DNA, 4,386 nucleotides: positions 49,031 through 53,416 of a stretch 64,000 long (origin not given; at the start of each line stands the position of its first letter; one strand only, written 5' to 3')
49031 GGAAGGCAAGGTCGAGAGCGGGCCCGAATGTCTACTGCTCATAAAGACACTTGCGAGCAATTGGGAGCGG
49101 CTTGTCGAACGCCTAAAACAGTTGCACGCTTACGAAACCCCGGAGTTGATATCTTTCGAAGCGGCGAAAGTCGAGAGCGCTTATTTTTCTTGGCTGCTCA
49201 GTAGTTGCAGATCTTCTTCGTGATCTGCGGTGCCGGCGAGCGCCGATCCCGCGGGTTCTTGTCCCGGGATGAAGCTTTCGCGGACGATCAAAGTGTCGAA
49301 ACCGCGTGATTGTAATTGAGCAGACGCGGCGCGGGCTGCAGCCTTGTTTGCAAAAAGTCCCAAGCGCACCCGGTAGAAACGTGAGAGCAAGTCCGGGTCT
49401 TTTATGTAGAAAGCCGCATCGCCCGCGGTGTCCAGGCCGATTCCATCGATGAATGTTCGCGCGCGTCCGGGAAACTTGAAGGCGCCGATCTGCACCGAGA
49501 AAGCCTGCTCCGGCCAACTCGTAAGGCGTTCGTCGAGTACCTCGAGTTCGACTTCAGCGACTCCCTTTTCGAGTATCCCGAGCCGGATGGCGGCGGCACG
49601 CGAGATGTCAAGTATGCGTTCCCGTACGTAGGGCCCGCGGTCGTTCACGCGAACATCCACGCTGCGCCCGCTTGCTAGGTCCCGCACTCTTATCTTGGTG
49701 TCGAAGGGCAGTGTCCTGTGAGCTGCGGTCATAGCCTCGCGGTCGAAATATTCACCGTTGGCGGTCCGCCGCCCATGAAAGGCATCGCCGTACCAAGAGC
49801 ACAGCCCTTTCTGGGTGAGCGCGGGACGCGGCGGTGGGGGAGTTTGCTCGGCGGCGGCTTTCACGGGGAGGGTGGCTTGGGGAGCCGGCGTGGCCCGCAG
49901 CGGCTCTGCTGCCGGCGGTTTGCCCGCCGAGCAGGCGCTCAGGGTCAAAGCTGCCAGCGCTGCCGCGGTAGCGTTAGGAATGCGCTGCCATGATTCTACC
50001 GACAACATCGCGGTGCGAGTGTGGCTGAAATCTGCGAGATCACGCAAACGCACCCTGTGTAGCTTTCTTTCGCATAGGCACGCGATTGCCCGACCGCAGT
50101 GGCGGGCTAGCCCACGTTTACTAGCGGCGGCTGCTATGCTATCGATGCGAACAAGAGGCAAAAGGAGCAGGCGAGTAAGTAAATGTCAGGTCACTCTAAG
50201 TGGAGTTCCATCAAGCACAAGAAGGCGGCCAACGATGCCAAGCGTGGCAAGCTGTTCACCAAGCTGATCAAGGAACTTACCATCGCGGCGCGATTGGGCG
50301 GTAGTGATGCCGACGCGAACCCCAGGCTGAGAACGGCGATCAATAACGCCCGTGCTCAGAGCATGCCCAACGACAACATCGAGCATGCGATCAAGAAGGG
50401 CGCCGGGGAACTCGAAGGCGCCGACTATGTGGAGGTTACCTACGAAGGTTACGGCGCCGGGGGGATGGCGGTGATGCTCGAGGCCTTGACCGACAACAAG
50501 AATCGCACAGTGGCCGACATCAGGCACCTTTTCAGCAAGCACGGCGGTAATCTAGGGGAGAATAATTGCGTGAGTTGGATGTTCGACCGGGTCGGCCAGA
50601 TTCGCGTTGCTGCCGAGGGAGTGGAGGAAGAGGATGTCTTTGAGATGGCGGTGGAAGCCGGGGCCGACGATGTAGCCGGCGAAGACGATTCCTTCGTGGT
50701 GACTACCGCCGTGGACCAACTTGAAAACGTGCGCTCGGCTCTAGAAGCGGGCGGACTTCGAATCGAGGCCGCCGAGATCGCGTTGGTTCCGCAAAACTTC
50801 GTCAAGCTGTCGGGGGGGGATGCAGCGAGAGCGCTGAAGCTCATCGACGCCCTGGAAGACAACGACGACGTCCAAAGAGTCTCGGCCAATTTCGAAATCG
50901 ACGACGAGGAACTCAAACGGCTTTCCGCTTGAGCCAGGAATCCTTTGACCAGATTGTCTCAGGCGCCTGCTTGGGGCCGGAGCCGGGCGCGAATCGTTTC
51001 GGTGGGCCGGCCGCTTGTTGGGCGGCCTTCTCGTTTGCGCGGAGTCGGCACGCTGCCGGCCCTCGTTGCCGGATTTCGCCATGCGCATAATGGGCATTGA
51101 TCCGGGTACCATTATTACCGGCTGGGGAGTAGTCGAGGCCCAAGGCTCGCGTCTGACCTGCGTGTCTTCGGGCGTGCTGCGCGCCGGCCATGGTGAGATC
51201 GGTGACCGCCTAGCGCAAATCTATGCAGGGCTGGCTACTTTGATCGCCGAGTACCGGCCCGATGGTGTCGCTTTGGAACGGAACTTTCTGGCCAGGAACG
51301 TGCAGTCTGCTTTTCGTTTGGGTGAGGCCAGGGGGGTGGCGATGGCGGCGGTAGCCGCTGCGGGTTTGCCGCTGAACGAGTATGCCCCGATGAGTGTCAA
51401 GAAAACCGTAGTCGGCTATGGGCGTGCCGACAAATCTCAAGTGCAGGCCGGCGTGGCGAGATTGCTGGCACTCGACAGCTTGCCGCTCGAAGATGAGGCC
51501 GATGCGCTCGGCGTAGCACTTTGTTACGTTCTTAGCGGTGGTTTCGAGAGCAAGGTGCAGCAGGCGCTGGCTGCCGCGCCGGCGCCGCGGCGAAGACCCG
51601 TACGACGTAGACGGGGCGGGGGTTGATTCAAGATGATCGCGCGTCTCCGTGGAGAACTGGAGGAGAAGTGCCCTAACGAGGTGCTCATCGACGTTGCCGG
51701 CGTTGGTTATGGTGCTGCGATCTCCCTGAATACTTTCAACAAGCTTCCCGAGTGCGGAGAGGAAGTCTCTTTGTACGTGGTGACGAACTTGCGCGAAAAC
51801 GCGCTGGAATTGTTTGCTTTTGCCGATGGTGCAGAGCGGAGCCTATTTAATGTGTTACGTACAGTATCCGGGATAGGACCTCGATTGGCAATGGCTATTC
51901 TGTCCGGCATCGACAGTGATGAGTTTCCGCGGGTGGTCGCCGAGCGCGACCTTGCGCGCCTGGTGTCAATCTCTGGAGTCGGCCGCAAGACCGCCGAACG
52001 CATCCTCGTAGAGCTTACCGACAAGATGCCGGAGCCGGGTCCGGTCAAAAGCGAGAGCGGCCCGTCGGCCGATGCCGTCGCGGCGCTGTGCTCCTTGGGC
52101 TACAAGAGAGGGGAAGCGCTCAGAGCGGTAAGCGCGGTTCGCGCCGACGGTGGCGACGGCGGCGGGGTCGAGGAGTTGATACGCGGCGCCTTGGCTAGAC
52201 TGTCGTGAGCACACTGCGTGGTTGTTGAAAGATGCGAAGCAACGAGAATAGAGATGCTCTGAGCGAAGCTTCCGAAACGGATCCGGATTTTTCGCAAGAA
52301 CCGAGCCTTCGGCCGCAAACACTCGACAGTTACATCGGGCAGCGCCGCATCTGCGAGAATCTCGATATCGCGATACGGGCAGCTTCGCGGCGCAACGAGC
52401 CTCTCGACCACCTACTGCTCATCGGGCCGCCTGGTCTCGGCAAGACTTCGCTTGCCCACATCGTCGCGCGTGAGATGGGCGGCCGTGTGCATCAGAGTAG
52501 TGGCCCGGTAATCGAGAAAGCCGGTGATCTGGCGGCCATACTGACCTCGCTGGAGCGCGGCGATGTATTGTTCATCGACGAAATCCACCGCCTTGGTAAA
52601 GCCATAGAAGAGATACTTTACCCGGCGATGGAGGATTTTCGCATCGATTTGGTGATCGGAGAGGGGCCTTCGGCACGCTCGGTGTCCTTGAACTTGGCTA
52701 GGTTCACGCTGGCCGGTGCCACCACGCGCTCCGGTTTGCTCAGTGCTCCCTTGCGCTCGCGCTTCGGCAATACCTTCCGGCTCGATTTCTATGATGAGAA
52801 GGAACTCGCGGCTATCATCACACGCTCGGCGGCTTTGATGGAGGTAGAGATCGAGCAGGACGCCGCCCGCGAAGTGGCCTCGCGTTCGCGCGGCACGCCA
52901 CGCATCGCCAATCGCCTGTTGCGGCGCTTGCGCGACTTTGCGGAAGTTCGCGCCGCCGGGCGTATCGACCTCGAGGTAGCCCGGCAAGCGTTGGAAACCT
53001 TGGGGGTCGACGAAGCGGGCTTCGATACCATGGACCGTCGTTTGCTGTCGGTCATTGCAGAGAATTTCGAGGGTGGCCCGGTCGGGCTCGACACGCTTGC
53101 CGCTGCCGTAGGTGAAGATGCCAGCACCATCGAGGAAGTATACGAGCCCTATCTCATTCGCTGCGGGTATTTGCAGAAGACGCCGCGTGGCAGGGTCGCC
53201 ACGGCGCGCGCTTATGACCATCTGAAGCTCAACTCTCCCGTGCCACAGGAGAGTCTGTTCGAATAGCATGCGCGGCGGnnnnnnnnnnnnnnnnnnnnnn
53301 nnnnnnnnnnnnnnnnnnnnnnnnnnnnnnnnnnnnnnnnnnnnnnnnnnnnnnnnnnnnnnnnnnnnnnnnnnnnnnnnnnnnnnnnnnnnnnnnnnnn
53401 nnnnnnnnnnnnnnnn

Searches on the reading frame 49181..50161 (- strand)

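Call 83: search_protein_families(library=pfam, proteins=[window:49181-50161:-], max_evalue=1e-8)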
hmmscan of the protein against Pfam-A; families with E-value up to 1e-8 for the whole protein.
window:49181-50161:- (326 aa): 2 families
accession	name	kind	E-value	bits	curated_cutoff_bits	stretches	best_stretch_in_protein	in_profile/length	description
PF03330.24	DPBB_1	-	3.5e-24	85.3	28.8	1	117-205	2-82/83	Lytic transglycolase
PF05036.18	SPOR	-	5.3e-09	36.7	21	0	218-294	2-76/76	SPOR domain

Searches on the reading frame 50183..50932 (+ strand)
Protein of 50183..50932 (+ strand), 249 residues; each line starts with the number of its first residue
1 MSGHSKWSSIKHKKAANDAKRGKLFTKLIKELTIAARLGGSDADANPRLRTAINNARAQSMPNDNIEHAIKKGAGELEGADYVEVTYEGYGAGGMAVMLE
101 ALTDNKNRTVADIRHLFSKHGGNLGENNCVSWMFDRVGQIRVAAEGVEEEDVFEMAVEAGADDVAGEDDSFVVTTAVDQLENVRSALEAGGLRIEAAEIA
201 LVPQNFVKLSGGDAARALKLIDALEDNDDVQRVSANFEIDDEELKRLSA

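Call 83: search_protein_families(library=pfam, proteins=[window:50183-50932:+], max_evalue=1e-8)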
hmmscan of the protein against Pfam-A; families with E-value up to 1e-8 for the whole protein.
window:50183-50932:+ (249 aa): 2 families
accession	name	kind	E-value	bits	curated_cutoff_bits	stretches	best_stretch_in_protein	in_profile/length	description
PF01709.26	Transcrip_reg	-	2e-58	197.1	27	1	82-237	1-160/160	TACO1/YebC second and third domain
PF20772.2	TACO1_YebC_N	-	4.1e-33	114.1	36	1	5-76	1-73/73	TACO1/YebC protein N-terminal domain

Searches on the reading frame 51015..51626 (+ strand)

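Call 83: search_protein_families(library=pfam, proteins=[window:51015-51626:+], max_evalue=1e-8)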
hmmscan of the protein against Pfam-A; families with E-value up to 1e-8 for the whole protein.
window:51015-51626:+ (203 aa): 1 family
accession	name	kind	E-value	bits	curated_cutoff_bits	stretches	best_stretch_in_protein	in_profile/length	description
PF02075.23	RuvC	-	5.8e-43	146.8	22.2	1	25-170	1-147/148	Crossover junction endodeoxyribonuclease RuvC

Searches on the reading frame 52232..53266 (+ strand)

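Call 84: search_protein_families(library=pfam, proteins=[window:52232-53266:+], max_evalue=1e-8)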
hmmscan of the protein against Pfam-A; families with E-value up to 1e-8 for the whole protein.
window:52232-53266:+ (344 aa): 5 families
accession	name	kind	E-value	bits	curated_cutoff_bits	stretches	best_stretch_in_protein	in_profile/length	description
PF05496.18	RuvB_N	-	1.4e-74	249.6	27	1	26-184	1-159/159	Holliday junction DNA helicase RuvB P-loop domain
PF17864.7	AAA_lid_4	-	7.4e-31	106.2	27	1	187-260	1-74/74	RuvB AAA lid domain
PF05491.19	RuvB_C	-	2.9e-26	91.7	24.7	1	261-332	1-72/72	RuvB C-terminal winged helix domain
PF00004.35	AAA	-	1.4e-19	71.3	21.2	1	61-184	1-129/131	ATPase family associated with various cellular activities (AAA)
PF07728.20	AAA_5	-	7e-09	36.2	22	0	103-178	60-139/139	AAA domain (dynein-related subfamily)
